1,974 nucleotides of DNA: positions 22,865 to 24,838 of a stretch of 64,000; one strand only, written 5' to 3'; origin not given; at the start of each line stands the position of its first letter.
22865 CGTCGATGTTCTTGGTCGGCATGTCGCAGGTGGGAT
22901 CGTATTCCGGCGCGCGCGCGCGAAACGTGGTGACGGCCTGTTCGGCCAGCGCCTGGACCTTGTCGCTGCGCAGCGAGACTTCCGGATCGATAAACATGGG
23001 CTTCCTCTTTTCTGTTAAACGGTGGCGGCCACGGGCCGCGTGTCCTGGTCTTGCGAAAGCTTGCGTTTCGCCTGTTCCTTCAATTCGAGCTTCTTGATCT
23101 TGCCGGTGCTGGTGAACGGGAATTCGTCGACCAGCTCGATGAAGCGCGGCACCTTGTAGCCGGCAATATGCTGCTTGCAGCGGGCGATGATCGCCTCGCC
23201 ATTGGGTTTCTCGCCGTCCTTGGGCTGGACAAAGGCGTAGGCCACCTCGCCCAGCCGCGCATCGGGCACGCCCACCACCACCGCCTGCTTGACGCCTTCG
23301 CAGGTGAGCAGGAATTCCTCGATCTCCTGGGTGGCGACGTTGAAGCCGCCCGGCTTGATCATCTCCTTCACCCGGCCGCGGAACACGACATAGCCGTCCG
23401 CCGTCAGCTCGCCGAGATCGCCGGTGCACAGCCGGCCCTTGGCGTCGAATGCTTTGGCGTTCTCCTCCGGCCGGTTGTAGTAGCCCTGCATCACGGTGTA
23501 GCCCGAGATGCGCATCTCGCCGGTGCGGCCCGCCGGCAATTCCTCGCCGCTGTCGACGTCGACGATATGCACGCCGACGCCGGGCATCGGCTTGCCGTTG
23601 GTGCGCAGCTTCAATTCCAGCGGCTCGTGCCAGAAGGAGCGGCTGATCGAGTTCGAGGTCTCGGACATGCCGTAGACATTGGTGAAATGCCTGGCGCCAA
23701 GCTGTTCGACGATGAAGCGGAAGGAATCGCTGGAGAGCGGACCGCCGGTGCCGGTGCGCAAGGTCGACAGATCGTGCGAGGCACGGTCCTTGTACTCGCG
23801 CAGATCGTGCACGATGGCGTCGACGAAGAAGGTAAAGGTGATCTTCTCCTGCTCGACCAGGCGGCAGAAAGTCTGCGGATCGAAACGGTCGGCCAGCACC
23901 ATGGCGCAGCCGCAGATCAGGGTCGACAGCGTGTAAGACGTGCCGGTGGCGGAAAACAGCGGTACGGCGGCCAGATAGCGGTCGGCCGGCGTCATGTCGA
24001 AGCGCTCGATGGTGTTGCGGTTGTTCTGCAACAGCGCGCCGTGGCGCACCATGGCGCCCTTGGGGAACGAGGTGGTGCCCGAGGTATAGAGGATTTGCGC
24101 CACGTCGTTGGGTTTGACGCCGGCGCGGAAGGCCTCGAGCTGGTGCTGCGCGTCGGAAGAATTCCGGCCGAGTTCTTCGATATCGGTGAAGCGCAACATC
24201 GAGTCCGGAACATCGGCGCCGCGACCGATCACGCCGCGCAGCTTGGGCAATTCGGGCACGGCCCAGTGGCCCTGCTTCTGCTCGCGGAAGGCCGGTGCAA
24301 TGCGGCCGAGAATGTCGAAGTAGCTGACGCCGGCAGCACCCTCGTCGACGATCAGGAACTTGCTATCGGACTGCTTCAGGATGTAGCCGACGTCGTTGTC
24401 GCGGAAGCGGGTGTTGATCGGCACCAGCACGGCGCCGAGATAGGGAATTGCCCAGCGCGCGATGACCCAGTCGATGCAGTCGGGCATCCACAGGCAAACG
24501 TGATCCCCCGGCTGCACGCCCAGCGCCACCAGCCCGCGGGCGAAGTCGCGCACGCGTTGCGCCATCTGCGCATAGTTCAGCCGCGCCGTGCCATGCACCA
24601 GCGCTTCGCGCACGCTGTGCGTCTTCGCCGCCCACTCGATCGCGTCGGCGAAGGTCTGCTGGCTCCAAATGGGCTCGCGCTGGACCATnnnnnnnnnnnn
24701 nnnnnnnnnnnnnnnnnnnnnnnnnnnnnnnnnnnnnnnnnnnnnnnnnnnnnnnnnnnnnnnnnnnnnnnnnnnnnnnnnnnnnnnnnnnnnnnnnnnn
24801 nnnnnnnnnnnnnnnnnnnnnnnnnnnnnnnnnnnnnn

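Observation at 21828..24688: Repeated ligase plus Glu-less ACAD-fold module (three copies in the window)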

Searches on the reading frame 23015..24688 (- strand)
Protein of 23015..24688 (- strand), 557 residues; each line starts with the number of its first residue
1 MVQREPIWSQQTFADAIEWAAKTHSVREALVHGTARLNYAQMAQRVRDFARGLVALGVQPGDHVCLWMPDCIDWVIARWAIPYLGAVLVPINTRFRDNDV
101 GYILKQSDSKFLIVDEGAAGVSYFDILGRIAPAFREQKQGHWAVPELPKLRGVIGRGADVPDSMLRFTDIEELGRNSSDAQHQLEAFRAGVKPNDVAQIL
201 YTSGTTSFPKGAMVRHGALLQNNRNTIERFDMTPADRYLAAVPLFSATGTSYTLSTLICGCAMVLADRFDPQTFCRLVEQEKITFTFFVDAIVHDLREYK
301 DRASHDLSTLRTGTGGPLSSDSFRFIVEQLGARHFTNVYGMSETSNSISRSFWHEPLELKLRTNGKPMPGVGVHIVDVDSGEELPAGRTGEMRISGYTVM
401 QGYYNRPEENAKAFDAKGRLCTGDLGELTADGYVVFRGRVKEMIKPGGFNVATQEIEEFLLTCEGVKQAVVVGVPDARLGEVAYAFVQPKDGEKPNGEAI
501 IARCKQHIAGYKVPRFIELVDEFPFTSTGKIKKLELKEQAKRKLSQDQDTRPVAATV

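Call 9: search_protein_families(library=pfam, proteins=[window:23015-24688:-], max_evalue=0.01)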
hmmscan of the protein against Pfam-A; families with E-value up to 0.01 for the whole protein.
window:23015-24688:- (557 aa): 2 families
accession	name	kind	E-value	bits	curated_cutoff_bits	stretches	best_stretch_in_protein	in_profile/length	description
PF00501.34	AMP-binding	-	1.9e-83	280.9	29.9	1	18-404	2-384/384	AMP-binding enzyme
PF13193.12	AMP-binding_C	-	9.2e-19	68.6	24.5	1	455-530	1-76/76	AMP-binding enzyme C-terminal domain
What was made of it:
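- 23015..24688 (-): ligase_1: AMP-forming acyl-CoA ligase, 17 nt upstream of GL1a. AMP-binding plus AMP-binding_C (call 9).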

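Call 10: search_protein_families(library=ncbifam, proteins=[window:23015-24688:-], max_evalue=0.01)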
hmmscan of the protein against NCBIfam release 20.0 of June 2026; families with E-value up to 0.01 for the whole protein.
window:23015-24688:- (557 aa): 107 families (the best 25 are shown)
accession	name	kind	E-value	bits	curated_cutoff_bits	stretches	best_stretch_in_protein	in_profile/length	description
NF009233.0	PRK12583.1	subfamily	6.7e-127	424.2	832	1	9-546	16-556/558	fatty acid CoA ligase family protein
NF004837.0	PRK06187.1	subfamily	3.6e-115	385.2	476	1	10-544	7-526/531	long-chain-fatty-acid--CoA ligase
NF005801.1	PRK07656.1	equivalog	4.1e-107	358.9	657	1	12-537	2-500/500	FadD3 family acyl-CoA ligase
NF004814.0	PRK06164.1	equivalog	3.5e-92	309.7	677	1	10-549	9-539/540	acyl-CoA synthetase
NF006182.0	PRK08316.1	subfamily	3.3e-90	303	663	1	9-543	9-520/523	fatty acyl-CoA synthetase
NF006181.0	PRK08314.1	subfamily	1.6e-88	297.4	705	1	11-546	24-560/563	long-chain-fatty-acid--CoA ligase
NF004822.0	PRK06178.1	equivalog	1.4e-79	268.2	782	1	11-542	37-569/571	acyl-CoA synthetase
NF004758.0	PRK06087.1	equivalog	4.4e-79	266.3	736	1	4-549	17-544/548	medium-chain fatty-acid--CoA ligase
NF005702.0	PRK07514.1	subfamily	2.3e-78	263.8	558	2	179-542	141-502/506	malonyl-CoA synthase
NF004114.0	PRK05605.1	equivalog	4e-78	263.2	766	2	180-543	208-572/575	long-chain-fatty-acid--CoA ligase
TIGR03208.1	cyc_hxne_CoA_lg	equivalog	3.3e-76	257.1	792.3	1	33-538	50-538/538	cyclohexanecarboxylate-CoA ligase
NF006020.0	PRK08162.1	subfamily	1.1e-75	255.1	677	2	198-543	187-541/545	acyl-CoA synthetase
NF005307.0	PRK06839.1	equivalog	2.1e-74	251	748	1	14-541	5-494/496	o-succinylbenzoate--CoA ligase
NF002966.0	PRK03640.1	equivalog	4.9e-74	249.7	556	2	182-541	129-481/483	o-succinylbenzoate--CoA ligase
NF005676.0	PRK07470.1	equivalog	6.1e-72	243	774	2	186-548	168-537/544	acyl-CoA synthetase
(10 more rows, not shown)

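Call 62: search_solved_structures(query=window:23015-24688:-, max_evalue=1e-40, show_alignments=0)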
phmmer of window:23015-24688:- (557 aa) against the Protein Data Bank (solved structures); distinct sequences matched with E-value up to 1e-40: 35.
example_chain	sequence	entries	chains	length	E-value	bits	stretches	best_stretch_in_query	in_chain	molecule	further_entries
8weu_A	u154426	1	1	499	6.7e-66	226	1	192-538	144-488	Fatty-acyl-CoA synthase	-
8wev_A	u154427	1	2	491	7.5e-66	225.8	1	192-537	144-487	Feruloyl-CoA Synthetase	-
6mfy_A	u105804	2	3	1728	1.5e-62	215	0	192-538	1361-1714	Linear gramicidin synthase subunit A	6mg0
9be3_A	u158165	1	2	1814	1.6e-62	214.9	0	192-538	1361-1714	Linear gramicidin synthase subunit A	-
9be4_A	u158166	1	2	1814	1.6e-62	214.9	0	192-538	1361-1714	Linear gramicidin synthase subunit A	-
6mfz_A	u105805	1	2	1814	1.6e-62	214.9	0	192-538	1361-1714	Linear gramicidin synthase subunit A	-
9meh_A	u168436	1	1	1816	1.6e-62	214.9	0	192-538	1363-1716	Linear gramicidin synthase subunit A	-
7tyb_A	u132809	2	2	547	8.1e-57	196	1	190-545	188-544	Pyochelin biosynthesis protein PchD | Pyochelin biosynthesis salicyl-AMP ligase PchD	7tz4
4gxr_A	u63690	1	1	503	6.6e-54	186.4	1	184-540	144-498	Malonyl CoA synthetase, Benzoate-CoA ligase Chimeric protein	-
4gxq_A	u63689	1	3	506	1.1e-53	185.7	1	184-540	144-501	Malonyl CoA synthetase, Benzoate-CoA ligase Chimeric protein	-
4fuq_A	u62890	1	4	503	2.4e-53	184.6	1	184-540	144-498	Malonyl CoA synthetase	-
4fut_A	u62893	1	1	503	1.6e-52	181.8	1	184-540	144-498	Malonyl CoA synthetase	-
6qjz_A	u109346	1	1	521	2.3e-52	181.3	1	192-534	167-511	oxalyl CoA-synthetase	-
1md9_A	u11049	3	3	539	4.4e-52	180.4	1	5-544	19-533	2,3-dihydroxybenzoate-AMP ligase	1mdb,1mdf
3g7s_A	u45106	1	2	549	1.8e-51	178.4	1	191-539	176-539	Long-chain-fatty-acid--CoA ligase (FadD-1)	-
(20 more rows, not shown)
